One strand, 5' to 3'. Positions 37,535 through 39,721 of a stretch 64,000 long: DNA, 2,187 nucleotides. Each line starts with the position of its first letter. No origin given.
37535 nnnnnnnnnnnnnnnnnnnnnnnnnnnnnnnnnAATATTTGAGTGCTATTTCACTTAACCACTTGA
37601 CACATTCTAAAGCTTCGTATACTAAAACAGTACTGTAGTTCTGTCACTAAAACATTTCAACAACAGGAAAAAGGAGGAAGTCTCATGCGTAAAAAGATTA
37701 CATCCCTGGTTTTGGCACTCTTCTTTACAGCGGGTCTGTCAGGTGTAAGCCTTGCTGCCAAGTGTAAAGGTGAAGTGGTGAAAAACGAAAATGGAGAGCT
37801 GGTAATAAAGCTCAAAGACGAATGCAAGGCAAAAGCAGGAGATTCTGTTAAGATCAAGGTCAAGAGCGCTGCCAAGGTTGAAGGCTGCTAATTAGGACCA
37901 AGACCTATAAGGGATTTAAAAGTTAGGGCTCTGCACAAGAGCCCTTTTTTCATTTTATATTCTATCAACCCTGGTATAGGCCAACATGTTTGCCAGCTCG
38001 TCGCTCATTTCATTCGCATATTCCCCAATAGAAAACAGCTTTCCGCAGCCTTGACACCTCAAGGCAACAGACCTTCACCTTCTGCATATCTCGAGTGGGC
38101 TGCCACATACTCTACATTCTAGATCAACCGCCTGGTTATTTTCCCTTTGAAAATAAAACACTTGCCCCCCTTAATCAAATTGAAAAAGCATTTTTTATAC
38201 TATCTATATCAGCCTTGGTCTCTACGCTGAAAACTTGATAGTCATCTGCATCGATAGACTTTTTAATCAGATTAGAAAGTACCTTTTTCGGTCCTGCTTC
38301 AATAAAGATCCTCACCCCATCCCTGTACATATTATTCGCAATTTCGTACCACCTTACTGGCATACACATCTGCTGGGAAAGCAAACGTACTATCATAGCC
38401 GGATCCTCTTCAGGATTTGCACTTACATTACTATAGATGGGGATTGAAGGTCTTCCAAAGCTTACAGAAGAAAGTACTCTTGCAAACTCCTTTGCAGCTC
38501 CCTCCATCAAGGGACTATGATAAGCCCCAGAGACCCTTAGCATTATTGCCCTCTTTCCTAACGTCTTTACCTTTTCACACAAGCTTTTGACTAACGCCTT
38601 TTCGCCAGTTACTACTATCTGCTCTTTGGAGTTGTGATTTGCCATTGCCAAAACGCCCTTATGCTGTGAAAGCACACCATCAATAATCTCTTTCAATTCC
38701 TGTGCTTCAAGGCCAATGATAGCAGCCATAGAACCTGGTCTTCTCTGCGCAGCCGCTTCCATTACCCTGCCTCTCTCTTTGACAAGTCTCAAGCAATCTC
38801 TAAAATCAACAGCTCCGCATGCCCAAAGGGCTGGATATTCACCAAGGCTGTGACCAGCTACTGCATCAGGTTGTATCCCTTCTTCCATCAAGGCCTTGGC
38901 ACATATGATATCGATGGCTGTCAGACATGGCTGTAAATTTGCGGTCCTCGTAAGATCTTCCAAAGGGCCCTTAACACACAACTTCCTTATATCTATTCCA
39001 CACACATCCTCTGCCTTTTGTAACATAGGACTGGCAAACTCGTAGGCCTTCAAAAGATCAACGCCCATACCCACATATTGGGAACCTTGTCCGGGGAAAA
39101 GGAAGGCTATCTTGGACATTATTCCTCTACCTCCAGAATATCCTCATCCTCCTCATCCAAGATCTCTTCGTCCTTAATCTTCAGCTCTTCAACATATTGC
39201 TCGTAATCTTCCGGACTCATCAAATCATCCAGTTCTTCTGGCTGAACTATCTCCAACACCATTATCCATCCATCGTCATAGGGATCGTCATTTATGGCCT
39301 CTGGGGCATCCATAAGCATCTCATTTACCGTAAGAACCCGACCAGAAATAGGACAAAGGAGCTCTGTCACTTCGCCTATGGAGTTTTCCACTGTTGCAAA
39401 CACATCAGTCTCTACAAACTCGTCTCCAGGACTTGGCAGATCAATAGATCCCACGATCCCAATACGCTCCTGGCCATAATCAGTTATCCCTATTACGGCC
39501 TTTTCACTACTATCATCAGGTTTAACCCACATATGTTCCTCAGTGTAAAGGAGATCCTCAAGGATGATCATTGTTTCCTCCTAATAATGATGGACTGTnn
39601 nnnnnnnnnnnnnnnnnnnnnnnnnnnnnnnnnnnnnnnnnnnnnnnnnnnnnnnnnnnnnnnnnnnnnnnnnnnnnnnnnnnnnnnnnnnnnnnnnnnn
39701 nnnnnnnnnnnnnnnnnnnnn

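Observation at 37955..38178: Second mini-ORF: same C-x-R-U TGA column, stronger SECIS-like hairpin, paralog of the 9430 ORF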

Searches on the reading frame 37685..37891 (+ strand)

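Call 67: search_protein_families(library=ncbifam, proteins=[window:37685-37891:+], max_evalue=0.00001)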
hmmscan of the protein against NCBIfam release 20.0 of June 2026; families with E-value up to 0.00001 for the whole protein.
window:37685-37891:+ (68 aa): 1 family
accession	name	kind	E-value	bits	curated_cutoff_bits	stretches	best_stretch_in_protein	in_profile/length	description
NF040942.2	hypo_ExtJ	equivalog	8.1e-15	55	52.5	1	3-68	2-77/77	selenite/tellurite reduction operon protein ExtJ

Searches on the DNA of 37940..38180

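Call 61: search_rna_families(source=window, start=37940, end=38180, threshold=evalue, max_evalue=10)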
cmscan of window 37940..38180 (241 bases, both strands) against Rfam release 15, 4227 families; matches with E-value up to 10: 1.
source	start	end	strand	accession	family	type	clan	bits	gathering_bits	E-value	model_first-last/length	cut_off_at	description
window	38037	38111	+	RF00294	snoTBR17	Gene; snRNA; snoRNA; CD-box;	-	13.5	40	0.63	1-119/119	no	Small nucleolar RNA TBR17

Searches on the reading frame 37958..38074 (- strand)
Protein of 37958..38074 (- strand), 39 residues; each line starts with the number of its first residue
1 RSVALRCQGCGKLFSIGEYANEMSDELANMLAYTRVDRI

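Call 47: search_protein_representatives(alignment_id=A2)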
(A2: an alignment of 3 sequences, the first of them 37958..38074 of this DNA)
Query: 3 sequences, 39 profile positions. Proteins with E-value up to 0.001 (for the whole library): 33; up to 1e-10: 2; up to 1e-30: 0. The best 33 are listed.
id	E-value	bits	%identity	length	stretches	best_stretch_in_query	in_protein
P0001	1.0e-20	89.5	-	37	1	3-39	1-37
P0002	3.4e-17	78.2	-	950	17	7-17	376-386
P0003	3.4e-10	55.8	-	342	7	6-17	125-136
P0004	1.6e-09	53.6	-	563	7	7-19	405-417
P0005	1.0e-07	47.9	-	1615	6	6-20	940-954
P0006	1.5e-07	47.3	-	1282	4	2-19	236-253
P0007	3.0e-07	46.4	-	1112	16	7-15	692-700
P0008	8.7e-07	44.9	-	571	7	6-19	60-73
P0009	1.2e-06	44.4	-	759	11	6-15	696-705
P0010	4.0e-06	42.8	-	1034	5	5-23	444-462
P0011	5.5e-06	42.3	-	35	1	5-38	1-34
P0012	3.0e-05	40.0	-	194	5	6-15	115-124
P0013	3.1e-05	39.9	-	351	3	1-19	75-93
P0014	5.8e-05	39.0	-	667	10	7-19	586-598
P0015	7.2e-05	38.8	-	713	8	6-25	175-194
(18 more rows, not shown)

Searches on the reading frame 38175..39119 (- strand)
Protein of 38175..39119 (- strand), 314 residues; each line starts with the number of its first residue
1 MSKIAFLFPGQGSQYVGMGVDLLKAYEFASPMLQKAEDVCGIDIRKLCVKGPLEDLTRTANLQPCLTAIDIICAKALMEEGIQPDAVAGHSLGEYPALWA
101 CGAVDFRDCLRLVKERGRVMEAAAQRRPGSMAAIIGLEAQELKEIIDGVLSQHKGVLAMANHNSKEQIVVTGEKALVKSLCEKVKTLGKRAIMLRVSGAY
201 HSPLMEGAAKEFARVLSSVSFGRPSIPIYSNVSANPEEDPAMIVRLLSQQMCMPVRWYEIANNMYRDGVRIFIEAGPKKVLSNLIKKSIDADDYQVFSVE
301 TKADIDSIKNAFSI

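Call 12: find_encoding_contigs(protein=window:38175-39119:-, flank=3000, max_places=6)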
Protein window:38175-39119:- (314 aa): 4 contigs read that carry it; 1 place shown.
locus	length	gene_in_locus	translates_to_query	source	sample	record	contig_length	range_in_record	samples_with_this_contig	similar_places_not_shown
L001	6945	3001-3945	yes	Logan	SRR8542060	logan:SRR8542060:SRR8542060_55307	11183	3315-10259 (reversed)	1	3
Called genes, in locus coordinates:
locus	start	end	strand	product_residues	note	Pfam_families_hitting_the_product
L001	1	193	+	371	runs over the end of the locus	?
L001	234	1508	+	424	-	PF00275:EPSP_synthase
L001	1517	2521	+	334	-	PF04055:Radical_SAM, PF13353:Fer4_12 (weak), PF06463:Mob_synth_C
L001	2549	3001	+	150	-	PF01597:GCV_H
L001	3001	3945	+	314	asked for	PF00698:Acyl_transf_1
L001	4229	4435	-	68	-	-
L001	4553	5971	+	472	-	PF00512:HisKA, PF02518:HATPase_c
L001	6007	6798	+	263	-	PF01026:TatD_DNase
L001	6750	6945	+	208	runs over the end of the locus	PF02545:Maf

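Call 67: search_protein_families(library=ncbifam, proteins=[window:38175-39119:-], max_evalue=0.00001)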
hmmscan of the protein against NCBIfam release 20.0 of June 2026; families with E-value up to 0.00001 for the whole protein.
window:38175-39119:- (314 aa): 8 families
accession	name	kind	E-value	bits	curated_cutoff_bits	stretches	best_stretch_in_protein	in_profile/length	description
TIGR00128.1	fabD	equivalog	1.4e-87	293.8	260.9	1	3-288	2-286/290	ACP S-malonyltransferase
TIGR03131.1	malonate_mdcH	equivalog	6.1e-68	229.4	297.9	1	4-306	1-291/297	malonate decarboxylase subunit epsilon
NF045894.1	PKS_plus_SDR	equivalog_domain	2.5e-54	184.5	1740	1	3-297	531-822/1515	type I polyketide synthase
TIGR02813.1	omega_3_PfaA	subfamily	2.6e-52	177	1010.1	1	2-298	579-889/2582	polyketide-type polyunsaturated fatty acid synthase PfaA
NF041183.1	Pks2_ls1_myc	equivalog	1.8e-26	91.5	2400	1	6-296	535-821/2086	sulfolipid-1 biosynthesis phthioceranic/hydroxyphthioceranic acid synthase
NF037940.1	PKS_MbtD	equivalog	3.8e-24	84.8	1150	1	2-290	90-375/978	mycobactin polyketide synthase MbtD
NF040607.1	mycolic_Pks13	equivalog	5.1e-22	77.2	2100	1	5-280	666-945/1680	polyketide synthase Pks13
NF037941.1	PKS_NbtC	equivalog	4.5e-18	64.6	1150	1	3-217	96-308/1027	nocobactin polyketide synthase NbtC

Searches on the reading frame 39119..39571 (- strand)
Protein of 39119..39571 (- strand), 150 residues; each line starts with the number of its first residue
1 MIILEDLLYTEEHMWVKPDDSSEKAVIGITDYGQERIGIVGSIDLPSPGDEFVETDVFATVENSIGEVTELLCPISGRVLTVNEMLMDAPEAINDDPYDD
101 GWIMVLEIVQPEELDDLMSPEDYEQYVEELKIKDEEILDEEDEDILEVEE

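Call 67: search_protein_families(library=ncbifam, proteins=[window:39119-39571:-], max_evalue=0.00001)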
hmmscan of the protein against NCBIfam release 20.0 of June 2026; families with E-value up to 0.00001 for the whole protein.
window:39119-39571:- (150 aa): 4 families
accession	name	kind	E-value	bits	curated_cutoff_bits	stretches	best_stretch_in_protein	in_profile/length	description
NF002270.0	PRK01202.1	subfamily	9.7e-35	119.2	117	1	3-129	4-128/129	glycine cleavage system protein GcvH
TIGR00527.1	gcvH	equivalog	4.9e-28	97.8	115.85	1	5-129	4-127/129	glycine cleavage system protein GcvH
TIGR03077.1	not_gcvH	equivalog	2.9e-16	59.5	144.05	1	9-110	2-101/110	glycine cleavage protein H-like protein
NF045810.1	GcvH_rel_desulf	equivalog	1.3e-09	38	150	1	3-132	12-137/167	GcvH-related protein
